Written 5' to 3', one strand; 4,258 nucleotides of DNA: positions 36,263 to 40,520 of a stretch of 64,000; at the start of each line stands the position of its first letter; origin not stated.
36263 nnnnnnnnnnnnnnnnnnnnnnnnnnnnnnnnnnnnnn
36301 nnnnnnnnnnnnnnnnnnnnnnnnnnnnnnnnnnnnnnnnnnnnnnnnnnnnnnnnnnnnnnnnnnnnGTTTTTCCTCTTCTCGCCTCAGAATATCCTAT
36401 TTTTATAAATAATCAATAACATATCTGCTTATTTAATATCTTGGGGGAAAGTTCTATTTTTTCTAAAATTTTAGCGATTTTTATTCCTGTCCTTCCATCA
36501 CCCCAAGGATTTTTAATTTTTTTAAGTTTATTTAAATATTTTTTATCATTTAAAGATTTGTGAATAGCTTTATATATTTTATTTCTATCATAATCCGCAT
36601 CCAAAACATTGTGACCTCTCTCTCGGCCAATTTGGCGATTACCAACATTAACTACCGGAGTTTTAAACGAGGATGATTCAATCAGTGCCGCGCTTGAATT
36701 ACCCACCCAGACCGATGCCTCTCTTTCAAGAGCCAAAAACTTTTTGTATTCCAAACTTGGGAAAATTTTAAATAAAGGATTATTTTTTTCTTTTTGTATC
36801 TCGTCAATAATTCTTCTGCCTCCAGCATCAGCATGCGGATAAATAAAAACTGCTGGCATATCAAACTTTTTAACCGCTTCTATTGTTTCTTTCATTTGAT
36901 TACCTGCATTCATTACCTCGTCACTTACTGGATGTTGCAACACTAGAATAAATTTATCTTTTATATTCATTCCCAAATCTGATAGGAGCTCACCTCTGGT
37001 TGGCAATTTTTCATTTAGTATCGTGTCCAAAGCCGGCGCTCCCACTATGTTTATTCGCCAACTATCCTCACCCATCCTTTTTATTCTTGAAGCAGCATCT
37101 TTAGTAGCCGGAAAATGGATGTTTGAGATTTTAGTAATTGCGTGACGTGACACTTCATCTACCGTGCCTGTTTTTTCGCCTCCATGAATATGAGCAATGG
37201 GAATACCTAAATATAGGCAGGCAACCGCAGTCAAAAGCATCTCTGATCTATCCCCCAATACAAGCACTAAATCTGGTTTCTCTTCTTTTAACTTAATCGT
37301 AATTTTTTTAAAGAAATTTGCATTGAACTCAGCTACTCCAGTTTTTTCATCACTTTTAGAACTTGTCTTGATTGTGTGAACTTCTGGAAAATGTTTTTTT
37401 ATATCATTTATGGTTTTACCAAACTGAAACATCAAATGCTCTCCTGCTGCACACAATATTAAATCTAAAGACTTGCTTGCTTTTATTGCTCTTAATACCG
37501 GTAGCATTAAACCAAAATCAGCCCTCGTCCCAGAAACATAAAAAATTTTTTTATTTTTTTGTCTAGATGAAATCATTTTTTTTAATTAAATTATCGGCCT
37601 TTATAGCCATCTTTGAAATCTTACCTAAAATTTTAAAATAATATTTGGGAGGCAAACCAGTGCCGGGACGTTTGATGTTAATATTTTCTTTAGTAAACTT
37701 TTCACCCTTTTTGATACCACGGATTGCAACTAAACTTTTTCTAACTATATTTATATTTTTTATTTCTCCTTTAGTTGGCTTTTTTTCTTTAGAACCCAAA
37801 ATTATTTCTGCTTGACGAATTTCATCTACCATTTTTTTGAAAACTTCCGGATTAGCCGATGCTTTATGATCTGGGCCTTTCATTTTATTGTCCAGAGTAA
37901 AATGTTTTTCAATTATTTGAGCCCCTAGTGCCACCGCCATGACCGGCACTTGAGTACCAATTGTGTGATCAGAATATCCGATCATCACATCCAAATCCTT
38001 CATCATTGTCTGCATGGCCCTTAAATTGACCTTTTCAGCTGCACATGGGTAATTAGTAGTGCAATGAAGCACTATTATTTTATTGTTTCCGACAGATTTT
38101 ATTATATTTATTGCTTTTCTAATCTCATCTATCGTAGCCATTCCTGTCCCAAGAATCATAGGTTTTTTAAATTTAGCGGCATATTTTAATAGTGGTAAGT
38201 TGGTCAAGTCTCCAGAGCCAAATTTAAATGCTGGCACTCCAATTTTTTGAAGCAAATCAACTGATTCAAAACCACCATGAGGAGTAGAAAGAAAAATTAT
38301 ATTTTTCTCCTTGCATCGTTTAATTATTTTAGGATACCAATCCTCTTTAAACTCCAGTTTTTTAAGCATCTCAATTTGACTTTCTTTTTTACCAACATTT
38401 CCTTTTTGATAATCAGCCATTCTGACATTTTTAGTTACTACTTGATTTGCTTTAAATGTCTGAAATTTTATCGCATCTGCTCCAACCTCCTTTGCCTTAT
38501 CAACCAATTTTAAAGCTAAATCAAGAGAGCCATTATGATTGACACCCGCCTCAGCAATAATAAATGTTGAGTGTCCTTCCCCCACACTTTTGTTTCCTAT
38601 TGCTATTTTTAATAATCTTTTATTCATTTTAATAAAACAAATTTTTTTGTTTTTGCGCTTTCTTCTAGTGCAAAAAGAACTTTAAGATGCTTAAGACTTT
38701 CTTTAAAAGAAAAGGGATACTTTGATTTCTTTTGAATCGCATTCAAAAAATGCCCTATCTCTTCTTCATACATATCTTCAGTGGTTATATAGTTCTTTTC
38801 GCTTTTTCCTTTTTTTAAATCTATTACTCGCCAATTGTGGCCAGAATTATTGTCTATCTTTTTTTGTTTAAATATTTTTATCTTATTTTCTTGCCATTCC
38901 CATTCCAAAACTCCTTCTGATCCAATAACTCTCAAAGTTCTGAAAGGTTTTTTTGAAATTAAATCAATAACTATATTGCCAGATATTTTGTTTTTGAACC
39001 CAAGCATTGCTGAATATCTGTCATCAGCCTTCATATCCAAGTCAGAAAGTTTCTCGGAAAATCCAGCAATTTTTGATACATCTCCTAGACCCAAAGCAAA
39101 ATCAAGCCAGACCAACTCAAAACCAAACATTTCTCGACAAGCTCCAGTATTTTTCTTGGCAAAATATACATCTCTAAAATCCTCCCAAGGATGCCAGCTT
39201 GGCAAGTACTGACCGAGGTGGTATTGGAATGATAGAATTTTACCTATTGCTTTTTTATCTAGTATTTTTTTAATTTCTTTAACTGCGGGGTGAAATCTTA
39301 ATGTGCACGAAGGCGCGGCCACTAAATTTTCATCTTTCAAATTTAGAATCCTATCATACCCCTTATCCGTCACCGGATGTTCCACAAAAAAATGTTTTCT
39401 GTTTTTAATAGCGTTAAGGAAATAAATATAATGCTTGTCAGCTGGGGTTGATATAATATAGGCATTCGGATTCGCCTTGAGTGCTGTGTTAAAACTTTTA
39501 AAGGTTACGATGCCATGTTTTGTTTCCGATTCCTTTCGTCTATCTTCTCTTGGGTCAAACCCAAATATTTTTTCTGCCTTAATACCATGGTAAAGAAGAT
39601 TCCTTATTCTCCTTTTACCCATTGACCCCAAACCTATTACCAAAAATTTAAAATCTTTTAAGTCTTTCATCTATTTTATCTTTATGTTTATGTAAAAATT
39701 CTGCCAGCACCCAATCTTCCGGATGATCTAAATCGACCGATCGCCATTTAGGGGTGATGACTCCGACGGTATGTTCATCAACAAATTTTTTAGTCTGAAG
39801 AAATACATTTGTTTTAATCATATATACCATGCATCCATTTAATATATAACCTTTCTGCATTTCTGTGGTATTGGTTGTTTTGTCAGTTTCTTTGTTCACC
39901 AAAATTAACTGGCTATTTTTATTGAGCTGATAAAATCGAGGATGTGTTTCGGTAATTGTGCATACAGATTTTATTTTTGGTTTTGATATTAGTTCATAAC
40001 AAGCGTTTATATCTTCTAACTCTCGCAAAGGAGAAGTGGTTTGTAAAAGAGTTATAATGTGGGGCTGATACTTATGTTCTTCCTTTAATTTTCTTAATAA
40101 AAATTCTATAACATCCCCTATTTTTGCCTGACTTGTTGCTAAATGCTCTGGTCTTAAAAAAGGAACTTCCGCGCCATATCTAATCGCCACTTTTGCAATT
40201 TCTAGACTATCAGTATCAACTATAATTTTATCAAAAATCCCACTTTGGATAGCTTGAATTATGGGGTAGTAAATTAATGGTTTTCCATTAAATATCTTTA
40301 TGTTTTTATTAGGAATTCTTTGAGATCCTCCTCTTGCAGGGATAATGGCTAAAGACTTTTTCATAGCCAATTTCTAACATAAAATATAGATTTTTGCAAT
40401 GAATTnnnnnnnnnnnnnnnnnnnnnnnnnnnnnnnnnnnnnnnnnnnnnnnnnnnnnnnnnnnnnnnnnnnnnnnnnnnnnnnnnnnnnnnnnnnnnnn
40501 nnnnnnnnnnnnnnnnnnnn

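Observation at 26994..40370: Nonulosonic-acid (legionaminic/pseudaminic-type) pathway plus an acetamidino-forming trio, with two CMP-sugar synthetases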

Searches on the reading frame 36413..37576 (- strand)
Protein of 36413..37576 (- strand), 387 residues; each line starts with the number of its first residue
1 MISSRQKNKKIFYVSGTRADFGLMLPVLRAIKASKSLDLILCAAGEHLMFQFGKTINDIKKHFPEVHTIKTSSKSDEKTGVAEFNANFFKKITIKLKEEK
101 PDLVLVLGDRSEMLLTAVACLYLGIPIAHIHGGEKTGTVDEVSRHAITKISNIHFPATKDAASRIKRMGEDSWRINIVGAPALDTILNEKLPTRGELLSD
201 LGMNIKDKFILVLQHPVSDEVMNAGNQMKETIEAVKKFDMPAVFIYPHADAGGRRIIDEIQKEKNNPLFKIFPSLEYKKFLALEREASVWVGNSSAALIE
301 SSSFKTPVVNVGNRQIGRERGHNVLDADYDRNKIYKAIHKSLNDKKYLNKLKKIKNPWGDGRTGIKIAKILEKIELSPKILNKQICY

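Call 4: search_protein_families(library=pfam, proteins=[window:36413-37576:-])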
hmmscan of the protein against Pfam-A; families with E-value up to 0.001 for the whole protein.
window:36413-37576:- (387 aa): 1 family
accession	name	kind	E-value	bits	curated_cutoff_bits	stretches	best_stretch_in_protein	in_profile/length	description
PF02350.25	Epimerase_2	-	6.5e-77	259.1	30.6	1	29-372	1-347/347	UDP-N-acetylglucosamine 2-epimerase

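Call 6: search_protein_families(library=ncbifam, proteins=[window:36413-37576:-], max_evalue=0.00001)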
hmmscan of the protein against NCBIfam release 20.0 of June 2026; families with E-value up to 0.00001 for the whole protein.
window:36413-37576:- (387 aa): 2 families
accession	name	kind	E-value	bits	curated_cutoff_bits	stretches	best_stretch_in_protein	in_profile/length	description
TIGR03568.1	NeuC_NnaA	equivalog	4.1e-117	391.1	235.9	1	9-371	1-365/365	UDP-N-acetylglucosamine 2-epimerase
TIGR00236.1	wecB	equivalog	2.1e-34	119.3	210.15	1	10-372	2-363/366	non-hydrolyzing UDP-N-acetylglucosamine 2-epimerase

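Call 15: search_solved_structures(query=window:36413-37576:-, max_evalue=1e-10)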
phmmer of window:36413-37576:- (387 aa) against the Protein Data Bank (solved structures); distinct sequences matched with E-value up to 1e-10: 21.
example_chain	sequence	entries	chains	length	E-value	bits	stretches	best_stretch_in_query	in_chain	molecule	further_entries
4zht_A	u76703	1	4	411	1.3e-53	185.6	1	10-387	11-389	Bifunctional UDP-N-acetylglucosamine 2-epimerase/N-acetylmannosamine kinase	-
5zlr_A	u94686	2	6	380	2.4e-52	181.4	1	9-377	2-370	GDP/UDP-N,N'-diacetylbacillosamine 2-epimerase (Hydrolyzing)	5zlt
5xvs_A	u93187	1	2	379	2.4e-52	181.4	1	9-376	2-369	GDP/UDP-N,N'-diacetylbacillosamine 2-epimerase (Hydrolyzing)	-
4neq_A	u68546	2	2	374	7e-21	77.9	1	10-371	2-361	UDP-N-acetylglucosamine 2-epimerase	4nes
5enz_A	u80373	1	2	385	7.9e-20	74.4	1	9-368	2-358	UDP-GlcNAc 2-epimerase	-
8ahe_A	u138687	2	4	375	7.3e-18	67.9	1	10-370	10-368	UDP-N-acetylglucosamine 2-epimerase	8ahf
3beo_A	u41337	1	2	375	7.9e-18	67.8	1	10-370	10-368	UDP-N-acetylglucosamine 2-epimerase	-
1v4v_A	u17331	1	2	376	2.2e-17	66.4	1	9-370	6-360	UDP-N-Acetylglucosamine 2-Epimerase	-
1vgv_A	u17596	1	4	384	1.6e-15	60.2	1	10-373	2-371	UDP-N-acetylglucosamine 2-epimerase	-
1f6d_A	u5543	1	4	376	1.8e-15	60.1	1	10-372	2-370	UDP-N-ACETYLGLUCOSAMINE 2-EPIMERASE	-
6vlb_A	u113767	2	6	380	6.3e-15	58.3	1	10-371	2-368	UDP-N-acetylglucosamine 2-epimerase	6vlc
4fkz_A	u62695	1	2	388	1.5e-14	57.1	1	7-368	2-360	UDP-N-acetylglucosamine 2-epimerase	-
1o6c_A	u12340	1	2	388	1.5e-14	57.1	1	7-368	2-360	UDP-N-acetylglucosamine 2-epimerase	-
7ya2_A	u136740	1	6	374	1.6e-14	56.9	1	38-311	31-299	Capsular polysaccharide synthesis enzyme CapG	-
8sxy_A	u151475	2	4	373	1.1e-12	50.9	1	10-329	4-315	UDP-2,3-diacetamido-2,3-dideoxy-glucuronic acid-2-epimerase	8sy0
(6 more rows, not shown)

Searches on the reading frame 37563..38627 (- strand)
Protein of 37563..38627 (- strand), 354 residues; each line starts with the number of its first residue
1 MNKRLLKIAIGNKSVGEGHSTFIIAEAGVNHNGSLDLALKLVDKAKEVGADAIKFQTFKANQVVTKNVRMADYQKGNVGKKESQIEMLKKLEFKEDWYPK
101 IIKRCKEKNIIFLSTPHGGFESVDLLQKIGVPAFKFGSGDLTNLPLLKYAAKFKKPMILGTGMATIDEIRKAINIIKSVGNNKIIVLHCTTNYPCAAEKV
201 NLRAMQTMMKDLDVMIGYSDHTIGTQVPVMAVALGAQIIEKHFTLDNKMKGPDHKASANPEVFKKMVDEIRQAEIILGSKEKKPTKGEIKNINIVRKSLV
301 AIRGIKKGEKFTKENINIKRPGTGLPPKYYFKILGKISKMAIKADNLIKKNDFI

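Call 4: search_protein_families(library=pfam, proteins=[window:37563-38627:-])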
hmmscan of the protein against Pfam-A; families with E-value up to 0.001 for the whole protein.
window:37563-38627:- (354 aa): 3 families
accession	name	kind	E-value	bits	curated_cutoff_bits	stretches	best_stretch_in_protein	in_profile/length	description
PF03102.20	NeuB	-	2.4e-95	319.1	22.1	1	41-282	1-241/241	NeuB family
PF08666.17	SAF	-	1.7e-09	38.5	21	1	297-353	2-62/63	SAF domain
PF19799.5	DUF6282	-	1.4e-05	25.4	26.8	0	37-124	73-154/196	Family of unknown function (DUF6282)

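Call 6: search_protein_families(library=ncbifam, proteins=[window:37563-38627:-], max_evalue=0.00001)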
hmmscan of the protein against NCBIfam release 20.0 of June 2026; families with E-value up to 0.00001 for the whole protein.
window:37563-38627:- (354 aa): 5 families
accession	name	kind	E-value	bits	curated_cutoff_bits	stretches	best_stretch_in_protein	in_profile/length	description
TIGR03569.1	NeuB_NnaB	equivalog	1.5e-136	454.8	399.65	1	21-348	1-329/329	N-acetylneuraminate synthase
TIGR03586.1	PseI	equivalog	5.2e-96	321.7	340.25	1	21-345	2-324/327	pseudaminic acid synthase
TIGR01361.1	DAHP_synth_Bsub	equivalog_domain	1.2e-06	28.1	267.75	1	134-271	112-258/260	3-deoxy-7-phosphoheptulonate synthase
NF006421.0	PRK08673.1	subfamily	3.8e-06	26.3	335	0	131-278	178-334/338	3-deoxy-7-phosphoheptulonate synthase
NF009239.0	PRK12595.1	equivalog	5.3e-06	25.6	279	0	134-188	205-260/360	bifunctional 3-deoxy-7-phosphoheptulonate synthase/chorismate mutase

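Call 12: find_encoding_contigs(protein=window:37563-38627:-, flank=10000, max_places=6)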
Protein window:37563-38627:- (354 aa): 24 contigs read that carry it; 4 places shown.
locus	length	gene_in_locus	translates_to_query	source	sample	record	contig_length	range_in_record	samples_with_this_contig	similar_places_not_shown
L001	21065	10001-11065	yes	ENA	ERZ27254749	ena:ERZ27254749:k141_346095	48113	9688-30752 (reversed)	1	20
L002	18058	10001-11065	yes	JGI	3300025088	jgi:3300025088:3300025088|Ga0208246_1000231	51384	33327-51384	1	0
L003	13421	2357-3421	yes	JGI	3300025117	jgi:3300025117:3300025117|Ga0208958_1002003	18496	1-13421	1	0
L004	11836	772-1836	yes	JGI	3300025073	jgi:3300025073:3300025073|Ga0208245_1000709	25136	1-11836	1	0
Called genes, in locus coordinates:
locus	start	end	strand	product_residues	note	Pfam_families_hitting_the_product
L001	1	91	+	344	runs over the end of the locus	PF00534:Glycos_transf_1, PF13692:Glyco_trans_1_4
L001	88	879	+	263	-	PF13489:Methyltransf_23, PF06325:PrmA, PF13847:Methyltransf_31, PF08241:Methyltransf_11, PF08242:Methyltransf_12, PF13649:Methyltransf_25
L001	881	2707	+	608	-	PF13522:GATase_6, PF13537:GATase_7, PF00733:Asn_synthase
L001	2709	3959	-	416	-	PF01943:Polysacc_synt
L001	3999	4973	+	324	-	PF13489:Methyltransf_23, PF02353:CMAS, PF13847:Methyltransf_31, PF08241:Methyltransf_11, PF08242:Methyltransf_12, PF13649:Methyltransf_25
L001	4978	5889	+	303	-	PF00535:Glycos_transf_2, PF10111:Glyco_tranf_2_2, PF13641:Glyco_tranf_2_3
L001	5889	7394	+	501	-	PF05159:Capsule_synth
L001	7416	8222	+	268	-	PF01596:Methyltransf_3 (weak), PF13578:Methyltransf_24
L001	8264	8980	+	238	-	PF02348:CTP_transf_3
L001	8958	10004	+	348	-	PF01408:GFO_IDH_MocA, PF22725:GFO_IDH_MocA_C3, PF02894:GFO_IDH_MocA_C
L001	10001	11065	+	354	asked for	PF19799:DUF6282 (faint), PF03102:NeuB, PF08666:SAF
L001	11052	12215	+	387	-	PF02350:Epimerase_2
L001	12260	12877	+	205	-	PF17836:PglD_N, PF00132:Hexapep (faint), PF25084:LbH_EIF2B (faint), PF25087:GMPPB_C (faint)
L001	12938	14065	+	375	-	PF00155:Aminotran_1_2, PF01041:DegT_DnrJ_EryC1, PF00266:Aminotran_5 (weak), PF01053:Cys_Met_Meta_PP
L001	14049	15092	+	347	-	PF01073:3Beta_HSD, PF01370:Epimerase, PF02719:Polysacc_synt_2, PF04321:RmlD_sub_bind, PF05368:NmrA, PF16363:GDP_Man_Dehyd, PF07993:NAD_binding_4, PF13460:NAD_binding_10, +1 more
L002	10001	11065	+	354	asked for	PF19799:DUF6282 (faint), PF03102:NeuB, PF08666:SAF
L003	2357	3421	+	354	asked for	PF19799:DUF6282 (faint), PF03102:NeuB, PF08666:SAF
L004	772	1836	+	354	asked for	PF19799:DUF6282 (faint), PF03102:NeuB, PF08666:SAF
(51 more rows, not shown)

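Call 13: search_solved_structures(query=window:37563-38627:-, max_evalue=1e-10)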
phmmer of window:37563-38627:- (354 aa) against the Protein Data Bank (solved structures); distinct sequences matched with E-value up to 1e-10: 8.
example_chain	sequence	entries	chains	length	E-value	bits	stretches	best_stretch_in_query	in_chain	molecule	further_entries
1vli_A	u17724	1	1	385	3e-68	233.8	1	8-334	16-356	Spore coat polysaccharide biosynthesis protein spsE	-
8h2c_A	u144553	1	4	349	8.7e-67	229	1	18-353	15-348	Pseudaminic acid synthase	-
1xuu_A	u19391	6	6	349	9.8e-60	205.8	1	8-352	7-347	polysialic acid capsule biosynthesis protein SiaC | N-acetylneuraminate synthase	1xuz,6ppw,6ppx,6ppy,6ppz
4ipj_A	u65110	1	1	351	2.7e-59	204.4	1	8-352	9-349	Polysialic acid capsule biosynthesis protein SiaC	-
4ipi_A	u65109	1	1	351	6.8e-59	203.1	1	8-352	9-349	Polysialic acid capsule biosynthesis protein SiaC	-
2wqp_A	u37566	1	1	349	2.3e-58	201.3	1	8-352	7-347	POLYSIALIC ACID CAPSULE BIOSYNTHESIS PROTEIN SIAC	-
6ncs_A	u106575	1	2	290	2.5e-51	178.2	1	7-293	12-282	N-acetylneuraminic acid (Sialic acid) synthetase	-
3g8r_A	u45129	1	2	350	2e-23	86.5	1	85-322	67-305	Probable spore coat polysaccharide biosynthesis protein E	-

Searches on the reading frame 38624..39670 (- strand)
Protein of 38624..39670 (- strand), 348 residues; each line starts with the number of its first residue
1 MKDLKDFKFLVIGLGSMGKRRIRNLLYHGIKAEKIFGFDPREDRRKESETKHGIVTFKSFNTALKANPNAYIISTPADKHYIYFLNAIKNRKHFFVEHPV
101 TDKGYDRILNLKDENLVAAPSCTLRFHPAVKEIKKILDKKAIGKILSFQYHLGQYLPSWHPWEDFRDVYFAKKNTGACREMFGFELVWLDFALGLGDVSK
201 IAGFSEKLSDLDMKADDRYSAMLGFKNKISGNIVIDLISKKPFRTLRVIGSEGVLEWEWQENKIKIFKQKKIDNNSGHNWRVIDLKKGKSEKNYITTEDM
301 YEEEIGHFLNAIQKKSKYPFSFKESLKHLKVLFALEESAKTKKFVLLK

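Call 4: search_protein_families(library=pfam, proteins=[window:38624-39670:-])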
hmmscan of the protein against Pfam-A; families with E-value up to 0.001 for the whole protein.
window:38624-39670:- (348 aa): 3 families
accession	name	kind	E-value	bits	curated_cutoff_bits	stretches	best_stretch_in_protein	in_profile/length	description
PF01408.29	GFO_IDH_MocA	-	3.8e-13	50.6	24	1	7-102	1-97/120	Oxidoreductase family, NAD-binding Rossmann fold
PF22725.1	GFO_IDH_MocA_C3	-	7.4e-10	39.3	27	1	131-256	2-124/124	GFO/IDH/MocA C-terminal domain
PF02894.22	GFO_IDH_MocA_C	-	3.5e-09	37.2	22.9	1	134-345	1-216/218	Oxidoreductase family, C-terminal alpha/beta domain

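Call 6: search_protein_families(library=ncbifam, proteins=[window:38624-39670:-], max_evalue=0.00001)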
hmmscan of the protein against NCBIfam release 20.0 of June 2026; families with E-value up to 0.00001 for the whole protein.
window:38624-39670:- (348 aa): 3 families
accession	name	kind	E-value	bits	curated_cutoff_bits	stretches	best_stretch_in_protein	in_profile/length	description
NF040723.1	UDP-GlcNAcDh_Arch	equivalog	2.8e-20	73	450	1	10-149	4-145/302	UDP-N-acetylglucosamine 3-dehydrogenase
TIGR04380.1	myo_inos_iolG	equivalog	3.2e-16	59.1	355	1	7-345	2-329/330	inositol 2-dehydrogenase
NF052479.1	LevoglcsnDh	equivalog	3.1e-07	29.4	650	0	50-159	54-165/386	levoglucosan dehydrogenase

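Call 68: search_protein_families(library=ncbifam, proteins=[window:38624-39670:-], max_evalue=0.1)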
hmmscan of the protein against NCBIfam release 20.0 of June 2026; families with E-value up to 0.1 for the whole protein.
window:38624-39670:- (348 aa): 11 families
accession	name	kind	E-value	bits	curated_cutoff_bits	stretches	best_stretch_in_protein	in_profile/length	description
NF040723.1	UDP-GlcNAcDh_Arch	equivalog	2.8e-20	73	450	2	10-149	4-145/302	UDP-N-acetylglucosamine 3-dehydrogenase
TIGR04380.1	myo_inos_iolG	equivalog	3.2e-16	59.1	355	1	7-345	2-329/330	inositol 2-dehydrogenase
NF052479.1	LevoglcsnDh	equivalog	3.1e-07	29.4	650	1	50-159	54-165/386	levoglucosan dehydrogenase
NF007574.0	PRK10206.1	equivalog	9.6e-05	21.6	352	1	45-158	41-159/345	oxidoreductase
NF008607.0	PRK11579.1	subfamily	0.00012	21.2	330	1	70-158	67-158/346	oxidoreductase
NF058561.1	BT_2158_fam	equivalog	0.00062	18.4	750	1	11-109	40-139/487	glycoside 3-dehydrogenase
NF041392.1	XylDh_Gfo6_Halo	equivalog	0.0017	17.2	350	1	49-343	63-346/350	D-xylose 1-dehydrogenase Gfo6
NF052679.1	InsChiInosDhIolG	equivalog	0.0019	17.3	540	1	8-146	4-149/343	bifunctional inositol 2-dehydrogenase/D-chiro-inositol 1-dehydrogenase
TIGR01035.1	hemA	equivalog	0.019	14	209.55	1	2-77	176-250/416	glutamyl-tRNA reductase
NF001133.1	PRK00142.1-1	equivalog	0.065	12.8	170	0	240-330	76-157/229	oxygen-dependent tRNA uridine(34) hydroxylase TrhO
NF007161.0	PRK09599.1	subfamily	0.093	11.9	271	0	9-78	3-70/302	NADP-dependent phosphogluconate dehydrogenase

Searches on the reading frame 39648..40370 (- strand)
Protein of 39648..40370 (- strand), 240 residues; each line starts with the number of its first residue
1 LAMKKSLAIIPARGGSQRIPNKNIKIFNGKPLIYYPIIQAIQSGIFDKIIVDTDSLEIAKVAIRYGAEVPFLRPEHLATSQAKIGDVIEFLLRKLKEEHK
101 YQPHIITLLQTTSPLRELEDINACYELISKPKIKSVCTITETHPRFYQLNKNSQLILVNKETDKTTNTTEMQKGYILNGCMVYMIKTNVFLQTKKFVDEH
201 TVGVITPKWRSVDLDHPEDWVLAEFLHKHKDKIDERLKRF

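Call 4: search_protein_families(library=pfam, proteins=[window:39648-40370:-])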
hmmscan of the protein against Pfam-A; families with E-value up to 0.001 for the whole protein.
window:39648-40370:- (240 aa): 1 family
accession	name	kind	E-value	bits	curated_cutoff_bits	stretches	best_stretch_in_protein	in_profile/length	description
PF02348.25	CTP_transf_3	-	7.8e-25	88.4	22.6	1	8-163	2-149/217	Cytidylyltransferase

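Call 6: search_protein_families(library=ncbifam, proteins=[window:39648-40370:-], max_evalue=0.00001)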
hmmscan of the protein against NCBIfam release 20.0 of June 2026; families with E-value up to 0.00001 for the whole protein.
window:39648-40370:- (240 aa): 6 families
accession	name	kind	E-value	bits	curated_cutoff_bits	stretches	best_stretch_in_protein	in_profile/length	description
TIGR03584.1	PseF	equivalog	6.1e-50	169.9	205.7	1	7-228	1-221/222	pseudaminic acid cytidylyltransferase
NF003952.0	PRK05450.1-5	subfamily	8.6e-14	51.3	193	1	5-143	2-131/250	3-deoxy-manno-octulosonate cytidylyltransferase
NF009905.0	PRK13368.1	subfamily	2.8e-13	49.8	255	1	5-162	2-149/243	3-deoxy-manno-octulosonate cytidylyltransferase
NF003950.0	PRK05450.1-3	subfamily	9.4e-11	41.5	234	1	6-150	3-132/248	3-deoxy-manno-octulosonate cytidylyltransferase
NF003948.0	PRK05450.1-1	equivalog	1.5e-10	40.7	281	1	2-145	2-137/248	3-deoxy-manno-octulosonate cytidylyltransferase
TIGR00466.1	kdsB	equivalog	3.3e-10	39.8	155.2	1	8-144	5-132/241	3-deoxy-manno-octulosonate cytidylyltransferase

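Call 29: search_solved_structures(query=window:39648-40370:-, max_evalue=0.00001)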
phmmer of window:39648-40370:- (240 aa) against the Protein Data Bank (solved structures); distinct sequences matched with E-value up to 0.00001: 13.
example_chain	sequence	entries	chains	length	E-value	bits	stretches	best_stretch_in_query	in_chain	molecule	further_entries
9ftb_A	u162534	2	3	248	1.1e-34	123.3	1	6-226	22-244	NeuA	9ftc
6ifd_A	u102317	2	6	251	4.5e-18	69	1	6-221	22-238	CMP-N-acetylneuraminate Synthetase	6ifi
9t4z_A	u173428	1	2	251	4.3e-17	65.8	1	6-221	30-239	PpNeuA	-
1eyr_A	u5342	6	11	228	2.1e-16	63.6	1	4-231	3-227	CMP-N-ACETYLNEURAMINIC ACID SYNTHETASE | N-acylneuraminate cytidylyltransferase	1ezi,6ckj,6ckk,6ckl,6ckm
1qwj_A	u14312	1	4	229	5.4e-14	55.7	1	8-155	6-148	cytidine monophospho-N-acetylneuraminic acid synthetase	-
8ees_A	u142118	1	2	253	3.3e-09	40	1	7-89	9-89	3-deoxy-manno-octulosonate cytidylyltransferase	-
3duv_A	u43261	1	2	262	7.3e-09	38.9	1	8-91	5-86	3-deoxy-manno-octulosonate cytidylyltransferase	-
1vh3_A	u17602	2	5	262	7.3e-09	38.9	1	8-91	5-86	3-deoxy-manno-octulosonate cytidylyltransferase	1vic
3jtj_A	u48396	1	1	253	3.1e-08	36.8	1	6-89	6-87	3-deoxy-manno-octulosonate cytidylyltransferase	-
3k8d_A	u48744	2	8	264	3.6e-08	36.6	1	7-89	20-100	3-deoxy-manno-octulosonate cytidylyltransferase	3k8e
1vh1_A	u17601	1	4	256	4e-08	36.5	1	7-89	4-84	3-deoxy-manno-octulosonate cytidylyltransferase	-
3tqd_A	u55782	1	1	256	1.5e-06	31.3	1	8-143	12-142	3-deoxy-manno-octulosonate cytidylyltransferase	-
3oam_A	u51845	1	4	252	2.1e-06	30.8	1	8-88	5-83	3-deoxy-manno-octulosonate cytidylyltransferase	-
